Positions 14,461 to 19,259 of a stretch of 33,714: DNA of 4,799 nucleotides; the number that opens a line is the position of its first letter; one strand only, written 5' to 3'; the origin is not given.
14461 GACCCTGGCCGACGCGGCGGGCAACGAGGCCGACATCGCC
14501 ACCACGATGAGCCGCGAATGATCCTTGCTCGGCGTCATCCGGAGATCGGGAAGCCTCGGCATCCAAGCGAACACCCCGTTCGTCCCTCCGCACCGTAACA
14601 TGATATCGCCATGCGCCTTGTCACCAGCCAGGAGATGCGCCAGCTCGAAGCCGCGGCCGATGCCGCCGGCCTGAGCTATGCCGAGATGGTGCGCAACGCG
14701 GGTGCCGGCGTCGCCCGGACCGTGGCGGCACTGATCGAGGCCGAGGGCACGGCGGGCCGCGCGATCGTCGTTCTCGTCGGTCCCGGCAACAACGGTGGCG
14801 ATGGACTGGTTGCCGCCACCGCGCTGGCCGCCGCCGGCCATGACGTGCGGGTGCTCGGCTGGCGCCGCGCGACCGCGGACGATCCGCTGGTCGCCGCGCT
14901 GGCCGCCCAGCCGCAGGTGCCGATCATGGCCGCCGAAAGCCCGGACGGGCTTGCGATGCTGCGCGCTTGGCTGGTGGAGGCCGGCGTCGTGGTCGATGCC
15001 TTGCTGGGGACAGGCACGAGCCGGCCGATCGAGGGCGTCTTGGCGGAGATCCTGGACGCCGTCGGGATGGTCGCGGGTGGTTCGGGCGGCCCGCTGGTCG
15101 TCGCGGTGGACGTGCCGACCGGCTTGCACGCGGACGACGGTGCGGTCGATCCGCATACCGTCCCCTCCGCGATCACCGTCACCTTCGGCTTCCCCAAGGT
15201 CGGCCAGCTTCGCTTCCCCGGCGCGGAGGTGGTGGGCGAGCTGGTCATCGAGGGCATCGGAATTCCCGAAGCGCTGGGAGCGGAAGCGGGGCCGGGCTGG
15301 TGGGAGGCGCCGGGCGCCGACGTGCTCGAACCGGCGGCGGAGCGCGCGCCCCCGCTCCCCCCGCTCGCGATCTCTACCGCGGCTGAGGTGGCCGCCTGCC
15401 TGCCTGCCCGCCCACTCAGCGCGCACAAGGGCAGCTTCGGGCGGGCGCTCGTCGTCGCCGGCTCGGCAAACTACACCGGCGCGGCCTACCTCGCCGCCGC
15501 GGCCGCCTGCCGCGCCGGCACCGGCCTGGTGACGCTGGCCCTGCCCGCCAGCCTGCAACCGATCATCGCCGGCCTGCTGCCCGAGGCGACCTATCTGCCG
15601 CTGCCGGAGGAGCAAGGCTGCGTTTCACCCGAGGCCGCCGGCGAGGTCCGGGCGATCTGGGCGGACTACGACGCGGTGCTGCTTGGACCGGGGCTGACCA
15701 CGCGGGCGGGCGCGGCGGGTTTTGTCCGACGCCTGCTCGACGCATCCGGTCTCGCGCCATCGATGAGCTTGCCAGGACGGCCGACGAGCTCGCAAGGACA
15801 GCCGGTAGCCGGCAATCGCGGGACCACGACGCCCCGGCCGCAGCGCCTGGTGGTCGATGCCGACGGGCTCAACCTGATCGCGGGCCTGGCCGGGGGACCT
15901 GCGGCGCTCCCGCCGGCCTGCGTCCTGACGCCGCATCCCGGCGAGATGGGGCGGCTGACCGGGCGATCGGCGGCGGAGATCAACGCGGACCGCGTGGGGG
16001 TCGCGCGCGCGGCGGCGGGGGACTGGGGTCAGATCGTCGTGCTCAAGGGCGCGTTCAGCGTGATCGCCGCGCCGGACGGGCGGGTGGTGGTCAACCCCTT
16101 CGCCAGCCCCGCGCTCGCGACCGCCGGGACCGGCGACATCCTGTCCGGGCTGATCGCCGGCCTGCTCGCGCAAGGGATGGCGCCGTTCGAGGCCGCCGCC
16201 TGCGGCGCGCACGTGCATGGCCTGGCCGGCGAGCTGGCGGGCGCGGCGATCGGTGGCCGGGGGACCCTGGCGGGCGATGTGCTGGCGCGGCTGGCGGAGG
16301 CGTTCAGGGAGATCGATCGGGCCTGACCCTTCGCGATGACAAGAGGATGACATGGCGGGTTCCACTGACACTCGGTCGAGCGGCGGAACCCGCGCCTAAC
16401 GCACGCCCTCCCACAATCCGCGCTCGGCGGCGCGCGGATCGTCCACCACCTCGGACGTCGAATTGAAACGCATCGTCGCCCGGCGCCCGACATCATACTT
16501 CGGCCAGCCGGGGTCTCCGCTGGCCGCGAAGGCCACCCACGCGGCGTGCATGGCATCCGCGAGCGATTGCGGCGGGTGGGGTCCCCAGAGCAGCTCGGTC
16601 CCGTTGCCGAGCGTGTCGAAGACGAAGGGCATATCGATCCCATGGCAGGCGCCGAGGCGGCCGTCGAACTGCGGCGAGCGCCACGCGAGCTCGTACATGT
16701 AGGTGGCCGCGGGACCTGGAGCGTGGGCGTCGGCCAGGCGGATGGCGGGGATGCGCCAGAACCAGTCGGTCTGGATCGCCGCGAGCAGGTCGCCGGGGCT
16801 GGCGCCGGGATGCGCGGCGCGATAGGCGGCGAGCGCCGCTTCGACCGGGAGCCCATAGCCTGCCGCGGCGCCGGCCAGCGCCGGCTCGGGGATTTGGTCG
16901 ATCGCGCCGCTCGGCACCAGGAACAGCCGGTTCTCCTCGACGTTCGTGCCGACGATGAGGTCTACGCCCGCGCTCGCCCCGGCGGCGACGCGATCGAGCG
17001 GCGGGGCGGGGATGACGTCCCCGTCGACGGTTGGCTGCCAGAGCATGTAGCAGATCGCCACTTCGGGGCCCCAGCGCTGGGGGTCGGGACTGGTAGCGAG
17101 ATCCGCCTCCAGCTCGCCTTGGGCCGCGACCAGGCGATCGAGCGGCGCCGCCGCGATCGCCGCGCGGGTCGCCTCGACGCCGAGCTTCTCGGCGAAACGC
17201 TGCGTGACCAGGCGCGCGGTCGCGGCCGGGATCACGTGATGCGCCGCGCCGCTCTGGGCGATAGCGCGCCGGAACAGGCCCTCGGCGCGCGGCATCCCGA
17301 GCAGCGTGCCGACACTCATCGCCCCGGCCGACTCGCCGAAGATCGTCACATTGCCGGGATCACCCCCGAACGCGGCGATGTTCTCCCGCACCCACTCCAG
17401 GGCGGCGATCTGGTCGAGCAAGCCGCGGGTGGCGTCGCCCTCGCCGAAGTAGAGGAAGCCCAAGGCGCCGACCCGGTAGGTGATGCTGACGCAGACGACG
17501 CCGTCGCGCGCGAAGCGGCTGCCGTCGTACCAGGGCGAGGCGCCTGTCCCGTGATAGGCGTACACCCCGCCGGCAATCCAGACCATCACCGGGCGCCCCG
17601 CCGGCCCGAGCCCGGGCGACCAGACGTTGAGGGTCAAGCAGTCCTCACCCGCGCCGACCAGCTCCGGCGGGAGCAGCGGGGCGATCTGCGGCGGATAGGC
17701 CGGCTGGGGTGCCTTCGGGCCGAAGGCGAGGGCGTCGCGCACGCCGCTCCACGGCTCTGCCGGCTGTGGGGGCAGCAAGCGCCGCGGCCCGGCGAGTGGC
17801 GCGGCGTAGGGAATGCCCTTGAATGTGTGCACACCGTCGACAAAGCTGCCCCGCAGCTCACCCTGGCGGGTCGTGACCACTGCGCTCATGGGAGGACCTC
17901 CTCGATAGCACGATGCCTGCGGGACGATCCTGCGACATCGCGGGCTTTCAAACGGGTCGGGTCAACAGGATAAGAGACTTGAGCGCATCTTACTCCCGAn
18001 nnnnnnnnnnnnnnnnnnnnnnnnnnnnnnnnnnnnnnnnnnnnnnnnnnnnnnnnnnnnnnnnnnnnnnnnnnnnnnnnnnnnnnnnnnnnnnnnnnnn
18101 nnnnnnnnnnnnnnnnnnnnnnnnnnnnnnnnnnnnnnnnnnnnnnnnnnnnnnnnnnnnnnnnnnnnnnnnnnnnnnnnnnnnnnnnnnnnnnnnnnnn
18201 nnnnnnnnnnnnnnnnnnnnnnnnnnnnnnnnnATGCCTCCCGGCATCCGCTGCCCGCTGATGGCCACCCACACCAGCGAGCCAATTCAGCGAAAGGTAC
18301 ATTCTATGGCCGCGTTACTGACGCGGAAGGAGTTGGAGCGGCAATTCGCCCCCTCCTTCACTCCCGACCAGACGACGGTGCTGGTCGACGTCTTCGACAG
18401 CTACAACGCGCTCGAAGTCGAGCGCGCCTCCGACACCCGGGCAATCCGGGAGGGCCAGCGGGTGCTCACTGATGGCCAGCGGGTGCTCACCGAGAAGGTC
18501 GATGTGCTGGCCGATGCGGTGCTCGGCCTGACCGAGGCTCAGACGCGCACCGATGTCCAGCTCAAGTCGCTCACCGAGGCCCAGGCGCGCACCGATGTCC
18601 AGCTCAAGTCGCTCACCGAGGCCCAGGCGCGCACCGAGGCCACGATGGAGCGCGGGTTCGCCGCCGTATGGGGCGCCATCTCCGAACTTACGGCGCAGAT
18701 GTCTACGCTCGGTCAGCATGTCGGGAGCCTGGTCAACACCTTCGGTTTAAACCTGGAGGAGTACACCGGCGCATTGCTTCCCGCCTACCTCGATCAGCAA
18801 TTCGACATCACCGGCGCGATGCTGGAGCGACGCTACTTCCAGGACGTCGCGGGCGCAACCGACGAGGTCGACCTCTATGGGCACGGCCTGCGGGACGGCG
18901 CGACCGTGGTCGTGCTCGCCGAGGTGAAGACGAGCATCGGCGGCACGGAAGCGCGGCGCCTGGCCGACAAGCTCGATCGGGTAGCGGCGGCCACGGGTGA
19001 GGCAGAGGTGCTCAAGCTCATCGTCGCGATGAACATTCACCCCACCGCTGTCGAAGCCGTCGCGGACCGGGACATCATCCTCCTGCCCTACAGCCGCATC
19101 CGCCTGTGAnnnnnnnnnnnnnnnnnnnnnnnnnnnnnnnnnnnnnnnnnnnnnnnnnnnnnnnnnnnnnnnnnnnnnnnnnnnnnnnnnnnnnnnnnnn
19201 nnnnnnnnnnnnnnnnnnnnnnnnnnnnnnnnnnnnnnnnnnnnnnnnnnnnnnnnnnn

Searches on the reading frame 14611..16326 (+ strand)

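Call 4: search_protein_families(library=pfam, proteins=[window:14611-16326:+], max_evalue=0.01)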
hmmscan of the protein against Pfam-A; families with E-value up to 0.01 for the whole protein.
window:14611-16326:+ (571 aa): 3 families
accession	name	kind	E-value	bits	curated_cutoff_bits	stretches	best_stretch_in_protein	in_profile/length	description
PF01256.23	Carb_kinase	-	1.9e-44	152.4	27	2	409-547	93-227/242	NAD(P)H-hydrate dehydratase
PF03853.21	YjeF_N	-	2.7e-33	115.7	24.9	1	25-198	3-169/169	YjeF-related protein N-terminus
PF08543.17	Phos_pyr_kin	-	0.0036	17.1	27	1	433-529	117-221/246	Phosphomethylpyrimidine kinase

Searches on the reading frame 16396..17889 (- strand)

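Call 4: search_protein_families(library=pfam, proteins=[window:16396-17889:-], max_evalue=0.01)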
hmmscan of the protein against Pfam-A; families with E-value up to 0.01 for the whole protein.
window:16396-17889:- (497 aa): 4 families
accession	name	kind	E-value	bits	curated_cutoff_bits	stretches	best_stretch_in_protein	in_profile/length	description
PF00135.34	COesterase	-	1.6e-92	311.6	27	1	2-476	2-497/515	Carboxylesterase family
PF20434.5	BD-FAE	-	2.3e-06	27.7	26.8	1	96-202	10-111/215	BD-FAE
PF07859.19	Abhydrolase_3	-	3.6e-05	24.1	25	1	154-191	46-83/210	alpha/beta hydrolase fold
PF00326.27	Peptidase_S9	-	0.0017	18.3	22.6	1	156-216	44-99/213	Prolyl oligopeptidase family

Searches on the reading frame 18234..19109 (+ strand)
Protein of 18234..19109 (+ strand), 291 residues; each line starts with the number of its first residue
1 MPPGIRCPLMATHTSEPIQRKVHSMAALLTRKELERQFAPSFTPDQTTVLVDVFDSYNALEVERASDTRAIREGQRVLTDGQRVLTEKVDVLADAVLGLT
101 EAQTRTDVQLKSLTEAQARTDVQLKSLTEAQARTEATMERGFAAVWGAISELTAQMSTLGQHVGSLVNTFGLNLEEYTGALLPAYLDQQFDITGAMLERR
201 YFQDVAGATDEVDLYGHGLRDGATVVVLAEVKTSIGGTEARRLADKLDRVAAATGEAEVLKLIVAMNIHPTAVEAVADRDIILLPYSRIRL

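Call 4: search_protein_families(library=pfam, proteins=[window:18234-19109:+], max_evalue=0.01)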
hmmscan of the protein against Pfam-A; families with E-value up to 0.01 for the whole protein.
window:18234-19109:+ (291 aa): 0 families

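Call 6: search_protein_families(library=ncbifam, proteins=[window:18234-19109:+], max_evalue=0.01)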
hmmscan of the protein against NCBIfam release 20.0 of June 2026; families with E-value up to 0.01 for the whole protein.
window:18234-19109:+ (291 aa): 0 families

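Call 46: search_protein_families(library=pfam, proteins=[window:18234-19109:+], max_evalue=5)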
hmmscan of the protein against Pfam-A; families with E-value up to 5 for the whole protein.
window:18234-19109:+ (291 aa): 3 families
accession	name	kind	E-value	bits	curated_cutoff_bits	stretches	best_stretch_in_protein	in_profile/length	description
PF01339.22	CheB_methylest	-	0.041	14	24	1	43-118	35-108/174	CheB methylesterase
PF04978.18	MST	-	0.13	13.2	27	0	197-269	46-118/149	Mycothiol-S-transferase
PF18081.7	FANC_SAP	-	0.53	11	23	1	25-42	7-24/51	Fanconi anemia-associated nuclease SAP domain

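Call 47: search_protein_families(library=padloc, proteins=[window:18234-19109:+], max_evalue=1)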
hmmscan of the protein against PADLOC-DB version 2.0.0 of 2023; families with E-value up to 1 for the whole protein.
window:18234-19109:+ (291 aa): 0 families
